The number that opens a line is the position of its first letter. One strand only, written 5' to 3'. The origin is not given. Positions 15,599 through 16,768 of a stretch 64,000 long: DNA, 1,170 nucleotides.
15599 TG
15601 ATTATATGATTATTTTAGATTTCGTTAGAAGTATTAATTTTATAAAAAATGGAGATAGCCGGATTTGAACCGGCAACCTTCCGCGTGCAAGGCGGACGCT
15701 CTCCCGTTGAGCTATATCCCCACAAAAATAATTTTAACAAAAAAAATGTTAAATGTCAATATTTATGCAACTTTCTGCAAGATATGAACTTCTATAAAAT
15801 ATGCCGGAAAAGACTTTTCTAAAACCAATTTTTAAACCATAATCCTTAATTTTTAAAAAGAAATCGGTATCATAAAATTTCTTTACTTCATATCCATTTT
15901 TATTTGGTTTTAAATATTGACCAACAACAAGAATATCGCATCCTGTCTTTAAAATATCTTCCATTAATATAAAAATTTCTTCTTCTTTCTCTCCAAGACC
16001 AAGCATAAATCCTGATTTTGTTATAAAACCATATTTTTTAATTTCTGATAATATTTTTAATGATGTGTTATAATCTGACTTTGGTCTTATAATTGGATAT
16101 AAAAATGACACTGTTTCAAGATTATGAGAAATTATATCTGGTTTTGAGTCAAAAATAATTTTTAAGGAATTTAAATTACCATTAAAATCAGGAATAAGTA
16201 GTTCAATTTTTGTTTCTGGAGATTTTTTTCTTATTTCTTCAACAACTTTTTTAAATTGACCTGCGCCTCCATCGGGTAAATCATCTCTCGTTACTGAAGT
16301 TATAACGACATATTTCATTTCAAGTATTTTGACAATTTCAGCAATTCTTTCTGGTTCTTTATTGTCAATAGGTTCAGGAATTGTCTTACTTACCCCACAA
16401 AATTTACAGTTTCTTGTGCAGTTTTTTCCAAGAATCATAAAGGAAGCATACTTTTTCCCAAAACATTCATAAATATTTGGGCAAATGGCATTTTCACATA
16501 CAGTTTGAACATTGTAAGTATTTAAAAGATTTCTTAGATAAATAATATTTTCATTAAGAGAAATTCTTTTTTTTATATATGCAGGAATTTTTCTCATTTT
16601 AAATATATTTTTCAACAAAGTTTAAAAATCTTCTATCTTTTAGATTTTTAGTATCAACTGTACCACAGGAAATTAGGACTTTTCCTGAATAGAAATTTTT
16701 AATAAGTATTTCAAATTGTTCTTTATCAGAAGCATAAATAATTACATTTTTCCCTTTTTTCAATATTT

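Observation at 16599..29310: Four URO-D/MtaA-like paralogs interleaved with glycosidases, also at 57955-58938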

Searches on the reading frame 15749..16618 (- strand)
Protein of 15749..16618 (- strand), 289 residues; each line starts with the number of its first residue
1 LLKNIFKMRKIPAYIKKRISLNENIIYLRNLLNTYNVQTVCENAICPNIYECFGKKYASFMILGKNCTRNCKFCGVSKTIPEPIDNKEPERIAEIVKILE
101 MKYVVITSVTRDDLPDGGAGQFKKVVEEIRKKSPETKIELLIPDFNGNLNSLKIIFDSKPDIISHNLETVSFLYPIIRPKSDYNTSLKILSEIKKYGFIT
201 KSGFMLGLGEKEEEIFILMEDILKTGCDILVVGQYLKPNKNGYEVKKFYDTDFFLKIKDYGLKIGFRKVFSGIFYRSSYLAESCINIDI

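Call 7: search_protein_families(library=pfam, proteins=[window:15749-16618:-], max_evalue=0.0001)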
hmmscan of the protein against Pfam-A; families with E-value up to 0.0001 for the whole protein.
window:15749-16618:- (289 aa): 1 family
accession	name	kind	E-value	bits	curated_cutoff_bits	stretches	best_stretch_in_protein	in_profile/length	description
PF04055.27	Radical_SAM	-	1.5e-20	74.5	29.5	1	61-221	1-165/166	Radical SAM superfamily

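Call 81: search_protein_families(library=ncbifam, proteins=[window:15749-16618:-], max_evalue=0.00001)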
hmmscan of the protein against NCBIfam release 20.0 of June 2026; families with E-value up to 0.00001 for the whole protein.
window:15749-16618:- (289 aa): 7 families
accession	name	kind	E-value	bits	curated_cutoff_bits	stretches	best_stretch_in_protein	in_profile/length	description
NF004019.1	PRK05481.1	subfamily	1.1e-105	353.1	203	1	12-285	2-277/286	lipoyl synthase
NF053790.1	LplA_LipA_fuse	exception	7.5e-104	348.5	800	1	9-282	331-604/606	bifunctional lipoate--protein ligase/lipoyl synthase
NF009544.0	PRK12928.1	subfamily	3.2e-100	335.3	210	1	6-283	15-295/300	lipoyl synthase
TIGR00510.1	lipA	equivalog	2.7e-90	302.7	310.25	1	7-284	13-293/302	lipoyl synthase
TIGR00433.2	bioB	equivalog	4.7e-09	35.9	225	1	66-222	50-208/307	biotin synthase BioB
NF006308.0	PRK08508.1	equivalog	2.6e-07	30.2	377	1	64-222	14-175/279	biotin synthase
TIGR03910.1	pyrrolys_PylB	equivalog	2.8e-06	26.5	348.2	1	58-236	57-239/347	methylornithine synthase PylB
